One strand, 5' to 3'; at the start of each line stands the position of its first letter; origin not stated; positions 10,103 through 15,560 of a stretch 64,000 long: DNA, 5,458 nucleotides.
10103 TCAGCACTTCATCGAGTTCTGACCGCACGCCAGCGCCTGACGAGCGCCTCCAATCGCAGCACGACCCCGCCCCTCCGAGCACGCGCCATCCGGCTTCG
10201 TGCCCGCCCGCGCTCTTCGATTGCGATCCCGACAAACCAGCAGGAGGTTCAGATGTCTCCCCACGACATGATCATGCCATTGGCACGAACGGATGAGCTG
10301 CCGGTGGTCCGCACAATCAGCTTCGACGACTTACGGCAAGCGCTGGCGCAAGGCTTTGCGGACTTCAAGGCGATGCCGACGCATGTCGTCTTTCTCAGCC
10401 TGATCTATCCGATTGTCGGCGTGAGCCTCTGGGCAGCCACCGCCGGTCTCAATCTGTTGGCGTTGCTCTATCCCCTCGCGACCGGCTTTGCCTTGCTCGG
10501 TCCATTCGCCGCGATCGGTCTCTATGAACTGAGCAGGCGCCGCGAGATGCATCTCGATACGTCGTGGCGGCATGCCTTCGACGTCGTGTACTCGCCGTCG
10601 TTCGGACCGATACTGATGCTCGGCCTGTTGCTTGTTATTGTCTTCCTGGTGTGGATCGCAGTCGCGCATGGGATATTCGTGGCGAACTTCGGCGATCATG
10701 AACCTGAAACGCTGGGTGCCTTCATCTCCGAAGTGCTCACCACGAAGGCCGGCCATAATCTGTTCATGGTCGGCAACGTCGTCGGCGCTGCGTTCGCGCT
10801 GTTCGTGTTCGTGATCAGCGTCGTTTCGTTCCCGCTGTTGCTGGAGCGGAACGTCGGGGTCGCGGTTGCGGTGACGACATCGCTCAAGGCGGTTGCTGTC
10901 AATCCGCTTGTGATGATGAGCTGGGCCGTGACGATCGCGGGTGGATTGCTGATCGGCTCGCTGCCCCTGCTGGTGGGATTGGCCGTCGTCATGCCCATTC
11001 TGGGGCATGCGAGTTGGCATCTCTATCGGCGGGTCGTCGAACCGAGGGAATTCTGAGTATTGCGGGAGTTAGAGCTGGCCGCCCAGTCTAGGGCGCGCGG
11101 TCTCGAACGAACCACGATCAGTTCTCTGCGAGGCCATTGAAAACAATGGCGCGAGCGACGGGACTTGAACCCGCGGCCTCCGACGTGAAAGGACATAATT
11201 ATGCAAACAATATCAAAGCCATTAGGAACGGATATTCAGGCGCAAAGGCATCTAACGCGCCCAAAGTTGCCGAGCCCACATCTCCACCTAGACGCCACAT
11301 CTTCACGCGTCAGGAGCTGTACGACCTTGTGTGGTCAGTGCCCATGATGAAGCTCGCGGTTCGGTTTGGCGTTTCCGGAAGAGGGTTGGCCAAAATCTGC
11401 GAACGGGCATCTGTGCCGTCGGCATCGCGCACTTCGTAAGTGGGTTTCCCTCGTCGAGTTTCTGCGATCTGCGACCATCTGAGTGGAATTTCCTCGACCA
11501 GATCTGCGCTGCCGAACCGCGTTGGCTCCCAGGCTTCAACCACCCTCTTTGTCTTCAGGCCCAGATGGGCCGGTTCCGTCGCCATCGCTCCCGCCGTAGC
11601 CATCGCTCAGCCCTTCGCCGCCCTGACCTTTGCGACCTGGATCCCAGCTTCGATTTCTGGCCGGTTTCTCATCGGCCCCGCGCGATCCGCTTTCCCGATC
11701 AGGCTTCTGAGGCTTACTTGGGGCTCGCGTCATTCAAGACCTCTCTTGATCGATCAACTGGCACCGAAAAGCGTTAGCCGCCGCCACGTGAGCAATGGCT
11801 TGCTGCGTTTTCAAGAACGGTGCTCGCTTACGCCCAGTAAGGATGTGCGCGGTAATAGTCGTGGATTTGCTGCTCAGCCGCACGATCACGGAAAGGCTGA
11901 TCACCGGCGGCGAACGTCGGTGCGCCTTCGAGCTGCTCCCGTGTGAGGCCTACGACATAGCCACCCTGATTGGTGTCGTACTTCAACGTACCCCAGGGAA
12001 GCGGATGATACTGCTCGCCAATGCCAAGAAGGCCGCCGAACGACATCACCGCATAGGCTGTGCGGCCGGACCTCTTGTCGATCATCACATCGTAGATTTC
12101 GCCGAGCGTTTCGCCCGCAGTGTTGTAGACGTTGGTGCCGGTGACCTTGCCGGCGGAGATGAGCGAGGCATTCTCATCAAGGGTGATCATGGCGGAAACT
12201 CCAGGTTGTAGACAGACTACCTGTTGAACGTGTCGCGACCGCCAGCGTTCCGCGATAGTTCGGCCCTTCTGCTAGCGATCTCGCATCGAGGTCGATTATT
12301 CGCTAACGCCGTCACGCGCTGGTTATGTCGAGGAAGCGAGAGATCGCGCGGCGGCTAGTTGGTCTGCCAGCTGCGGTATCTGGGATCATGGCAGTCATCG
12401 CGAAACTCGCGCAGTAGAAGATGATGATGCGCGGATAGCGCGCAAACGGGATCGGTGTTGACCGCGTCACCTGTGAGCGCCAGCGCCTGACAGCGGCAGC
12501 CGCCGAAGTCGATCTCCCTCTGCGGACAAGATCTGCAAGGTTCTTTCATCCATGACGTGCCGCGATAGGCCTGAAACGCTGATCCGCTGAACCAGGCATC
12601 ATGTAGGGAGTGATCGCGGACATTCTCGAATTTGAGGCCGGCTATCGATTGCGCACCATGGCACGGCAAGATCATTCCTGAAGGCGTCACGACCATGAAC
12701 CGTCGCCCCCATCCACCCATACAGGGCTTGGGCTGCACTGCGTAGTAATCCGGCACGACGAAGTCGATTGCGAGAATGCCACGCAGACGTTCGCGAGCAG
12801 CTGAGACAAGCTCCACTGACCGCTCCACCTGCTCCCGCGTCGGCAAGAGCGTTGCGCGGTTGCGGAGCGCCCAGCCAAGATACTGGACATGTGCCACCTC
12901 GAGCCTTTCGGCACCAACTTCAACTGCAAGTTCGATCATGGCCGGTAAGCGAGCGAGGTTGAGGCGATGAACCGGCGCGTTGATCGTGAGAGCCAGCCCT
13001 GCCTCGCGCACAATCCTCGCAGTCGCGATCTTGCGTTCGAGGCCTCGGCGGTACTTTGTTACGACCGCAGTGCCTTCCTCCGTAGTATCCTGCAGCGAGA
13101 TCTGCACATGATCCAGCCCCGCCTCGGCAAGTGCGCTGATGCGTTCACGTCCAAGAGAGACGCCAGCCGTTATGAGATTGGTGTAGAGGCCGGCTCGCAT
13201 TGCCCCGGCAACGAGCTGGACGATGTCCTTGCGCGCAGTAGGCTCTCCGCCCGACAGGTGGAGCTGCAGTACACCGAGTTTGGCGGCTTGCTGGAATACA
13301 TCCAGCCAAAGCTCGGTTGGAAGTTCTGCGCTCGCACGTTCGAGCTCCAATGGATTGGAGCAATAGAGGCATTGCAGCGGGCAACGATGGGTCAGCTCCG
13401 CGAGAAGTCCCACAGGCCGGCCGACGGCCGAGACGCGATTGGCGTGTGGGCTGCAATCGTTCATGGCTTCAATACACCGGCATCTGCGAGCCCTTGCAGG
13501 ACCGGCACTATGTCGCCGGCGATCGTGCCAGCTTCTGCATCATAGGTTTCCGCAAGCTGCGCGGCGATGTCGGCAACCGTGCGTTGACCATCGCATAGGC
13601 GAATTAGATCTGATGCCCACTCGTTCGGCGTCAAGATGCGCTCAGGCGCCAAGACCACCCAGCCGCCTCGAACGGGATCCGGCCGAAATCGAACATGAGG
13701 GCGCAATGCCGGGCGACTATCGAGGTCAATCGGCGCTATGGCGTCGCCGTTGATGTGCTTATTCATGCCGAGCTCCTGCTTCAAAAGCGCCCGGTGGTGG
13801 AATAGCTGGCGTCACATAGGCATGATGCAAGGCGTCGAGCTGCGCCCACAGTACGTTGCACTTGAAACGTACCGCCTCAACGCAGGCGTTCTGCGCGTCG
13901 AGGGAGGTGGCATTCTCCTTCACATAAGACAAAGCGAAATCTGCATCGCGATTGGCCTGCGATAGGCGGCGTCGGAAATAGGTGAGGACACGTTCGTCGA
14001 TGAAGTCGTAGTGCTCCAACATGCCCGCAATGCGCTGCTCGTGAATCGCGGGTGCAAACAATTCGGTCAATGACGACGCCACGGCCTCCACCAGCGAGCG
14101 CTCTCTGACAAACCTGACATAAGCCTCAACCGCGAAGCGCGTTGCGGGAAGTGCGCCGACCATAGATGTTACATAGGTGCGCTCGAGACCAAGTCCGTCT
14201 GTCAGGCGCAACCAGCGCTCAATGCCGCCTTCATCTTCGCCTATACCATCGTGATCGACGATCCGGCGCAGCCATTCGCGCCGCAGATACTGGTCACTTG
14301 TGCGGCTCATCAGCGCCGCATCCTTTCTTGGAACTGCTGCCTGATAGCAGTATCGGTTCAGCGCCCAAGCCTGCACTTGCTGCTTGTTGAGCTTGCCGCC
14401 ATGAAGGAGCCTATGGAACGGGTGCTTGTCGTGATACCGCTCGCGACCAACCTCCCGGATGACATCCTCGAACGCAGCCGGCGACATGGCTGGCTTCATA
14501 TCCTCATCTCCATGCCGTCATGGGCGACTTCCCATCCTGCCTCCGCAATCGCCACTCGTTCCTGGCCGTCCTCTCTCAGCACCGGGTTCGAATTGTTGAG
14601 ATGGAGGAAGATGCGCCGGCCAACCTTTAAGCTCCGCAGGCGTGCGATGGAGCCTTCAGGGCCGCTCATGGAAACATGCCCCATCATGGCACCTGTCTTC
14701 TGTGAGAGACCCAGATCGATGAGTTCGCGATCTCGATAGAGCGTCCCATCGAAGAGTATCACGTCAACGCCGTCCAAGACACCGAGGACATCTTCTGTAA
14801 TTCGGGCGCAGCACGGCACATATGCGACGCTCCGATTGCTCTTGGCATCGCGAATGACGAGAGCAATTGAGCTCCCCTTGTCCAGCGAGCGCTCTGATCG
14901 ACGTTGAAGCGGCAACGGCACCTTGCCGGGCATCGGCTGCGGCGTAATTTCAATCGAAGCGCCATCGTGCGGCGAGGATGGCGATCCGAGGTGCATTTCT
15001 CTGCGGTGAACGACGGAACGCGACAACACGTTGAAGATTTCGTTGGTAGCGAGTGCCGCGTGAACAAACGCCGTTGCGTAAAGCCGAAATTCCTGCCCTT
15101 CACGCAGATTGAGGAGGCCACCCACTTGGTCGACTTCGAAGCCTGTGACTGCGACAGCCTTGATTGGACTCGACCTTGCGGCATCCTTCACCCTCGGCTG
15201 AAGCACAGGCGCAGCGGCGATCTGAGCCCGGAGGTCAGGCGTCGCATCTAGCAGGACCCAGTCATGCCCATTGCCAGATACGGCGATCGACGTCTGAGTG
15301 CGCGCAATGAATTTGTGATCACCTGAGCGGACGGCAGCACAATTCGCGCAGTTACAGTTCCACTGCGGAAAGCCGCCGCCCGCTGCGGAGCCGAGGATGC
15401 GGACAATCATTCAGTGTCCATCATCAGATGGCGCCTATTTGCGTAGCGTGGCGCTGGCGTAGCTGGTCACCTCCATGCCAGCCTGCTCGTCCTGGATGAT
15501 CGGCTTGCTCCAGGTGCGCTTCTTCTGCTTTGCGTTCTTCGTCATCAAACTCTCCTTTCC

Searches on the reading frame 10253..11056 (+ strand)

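Call 16: search_protein_families(library=pfam, proteins=[window:10253-11056:+])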
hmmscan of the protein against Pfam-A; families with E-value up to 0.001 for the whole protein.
window:10253-11056:+ (267 aa): 1 family
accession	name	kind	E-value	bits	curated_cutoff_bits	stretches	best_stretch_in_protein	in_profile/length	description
PF09955.14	DUF2189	-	3.8e-39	134.1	26.2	1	72-198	1-126/126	Predicted integral membrane protein (DUF2189)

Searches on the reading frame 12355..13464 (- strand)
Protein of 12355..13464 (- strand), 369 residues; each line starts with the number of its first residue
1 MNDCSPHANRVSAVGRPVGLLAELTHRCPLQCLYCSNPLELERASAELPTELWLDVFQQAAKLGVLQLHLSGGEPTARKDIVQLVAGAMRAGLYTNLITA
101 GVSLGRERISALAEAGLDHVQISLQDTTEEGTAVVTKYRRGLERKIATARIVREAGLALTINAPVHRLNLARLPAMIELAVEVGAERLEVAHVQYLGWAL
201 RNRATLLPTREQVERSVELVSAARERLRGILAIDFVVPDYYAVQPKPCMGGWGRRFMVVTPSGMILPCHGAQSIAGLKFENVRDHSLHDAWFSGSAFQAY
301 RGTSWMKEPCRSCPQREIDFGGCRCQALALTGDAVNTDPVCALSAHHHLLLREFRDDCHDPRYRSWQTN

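Call 41: search_protein_families(library=pfam, proteins=[window:12355-13464:-], max_evalue=0.01)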
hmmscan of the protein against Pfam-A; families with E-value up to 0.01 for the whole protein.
window:12355-13464:- (369 aa): 3 families
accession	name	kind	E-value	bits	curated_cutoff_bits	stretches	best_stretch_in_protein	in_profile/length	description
PF04055.27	Radical_SAM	-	3.8e-24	86.2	29.5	1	24-179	3-165/166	Radical SAM superfamily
PF13186.11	SPASM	-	5.8e-08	33.3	21.5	1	248-314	1-67/67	Iron-sulfur cluster-binding domain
PF13353.11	Fer4_12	-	0.00057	20.6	22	1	26-93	13-81/137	4Fe-4S single cluster domain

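Call 56: search_protein_families(library=ncbifam, proteins=[window:12355-13464:-], max_evalue=0.001)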
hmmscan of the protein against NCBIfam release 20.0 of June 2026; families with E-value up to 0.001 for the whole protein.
window:12355-13464:- (369 aa): 49 families (the best 25 are shown)
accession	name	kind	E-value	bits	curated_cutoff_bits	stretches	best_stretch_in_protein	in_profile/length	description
TIGR02109.1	PQQ_syn_pqqE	equivalog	4.7e-160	532.4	381.35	1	13-356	2-345/358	pyrroloquinoline quinone biosynthesis protein PqqE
TIGR04545.1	rSAM_ahbD_hemeb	equivalog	8.3e-33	114.2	500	2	23-190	5-172/339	heme b synthase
TIGR04053.2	TIGR04053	equivalog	6.1e-31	108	395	2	16-219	6-212/366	TIGR04053 family radical SAM/SPASM domain-containing protein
TIGR04051.1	rSAM_NirJ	equivalog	9.8e-29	100.4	515.45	1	22-206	6-189/354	heme d1 biosynthesis radical SAM protein NirJ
TIGR04347.1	pseudo_SAM_Halo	equivalog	1.1e-28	100.6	525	2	16-197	37-216/390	TIGR04347 family pseudo-SAM/SPASM protein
TIGR03913.1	rad_SAM_trio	equivalog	3.3e-28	98.3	591.75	1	17-212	18-211/477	GDL motif peptide-associated radical SAM/SPASM maturase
TIGR04055.1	rSAM_NirJ2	equivalog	1.3e-27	97.2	500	1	25-342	7-323/326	putative heme d1 biosynthesis radical SAM protein NirJ2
TIGR02668.1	moaA_archaeal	equivalog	1e-25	90.4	325.25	1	15-202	6-195/303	GTP 3',8-cyclase MoaA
TIGR04303.1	GeoRSP_rSAM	equivalog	1.1e-24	87.6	400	1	26-341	13-324/325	GeoRSP system radical SAM/SPASM protein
TIGR03962.1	mycofact_rSAM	equivalog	2.4e-24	86.1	265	1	16-343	10-333/339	mycofactocin radical SAM maturase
TIGR04546.1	rSAM_ahbC_deAc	equivalog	8.1e-22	77.5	650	1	7-198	29-218/390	12,18-didecarboxysiroheme deacetylase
TIGR04250.1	SCM_rSAM_ScmE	equivalog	4.3e-21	75.2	400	1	22-210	7-196/358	SynChlorMet cassette radical SAM/SPASM protein ScmE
TIGR04133.1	rSAM_w_lipo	hypoth_equivalog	5.8e-21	74.8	425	1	20-315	26-323/350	TIGR04133 family radical SAM/SPASM protein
NF001199.0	PRK00164.2-1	equivalog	1.1e-20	74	231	1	20-184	14-179/308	GTP 3',8-cyclase MoaA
TIGR02666.1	moaA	equivalog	5.7e-20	71.6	284.05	1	24-185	16-185/336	GTP 3',8-cyclase MoaA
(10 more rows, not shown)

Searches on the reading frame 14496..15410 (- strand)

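Call 56: search_protein_families(library=ncbifam, proteins=[window:14496-15410:-], max_evalue=0.001)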
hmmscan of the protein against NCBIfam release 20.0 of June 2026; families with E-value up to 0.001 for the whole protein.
window:14496-15410:- (304 aa): 4 families
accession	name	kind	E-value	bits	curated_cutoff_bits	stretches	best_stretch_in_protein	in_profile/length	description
TIGR02108.2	PQQ_syn_pqqB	equivalog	7.7e-110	367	245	1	3-303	2-297/298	pyrroloquinoline quinone biosynthesis protein PqqB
NF038231.1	MBL_Geo_Pelo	equivalog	4.7e-11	42.8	360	1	3-228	2-197/250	GPMC system MBL fold metallohydrolase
NF002553.0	PRK02113.1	equivalog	8.7e-10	38.4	386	1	1-120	1-107/252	MBL fold metallo-hydrolase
TIGR03307.1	PhnP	equivalog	4.4e-05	22.9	272.25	1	1-106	1-90/249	phosphonate metabolism protein PhnP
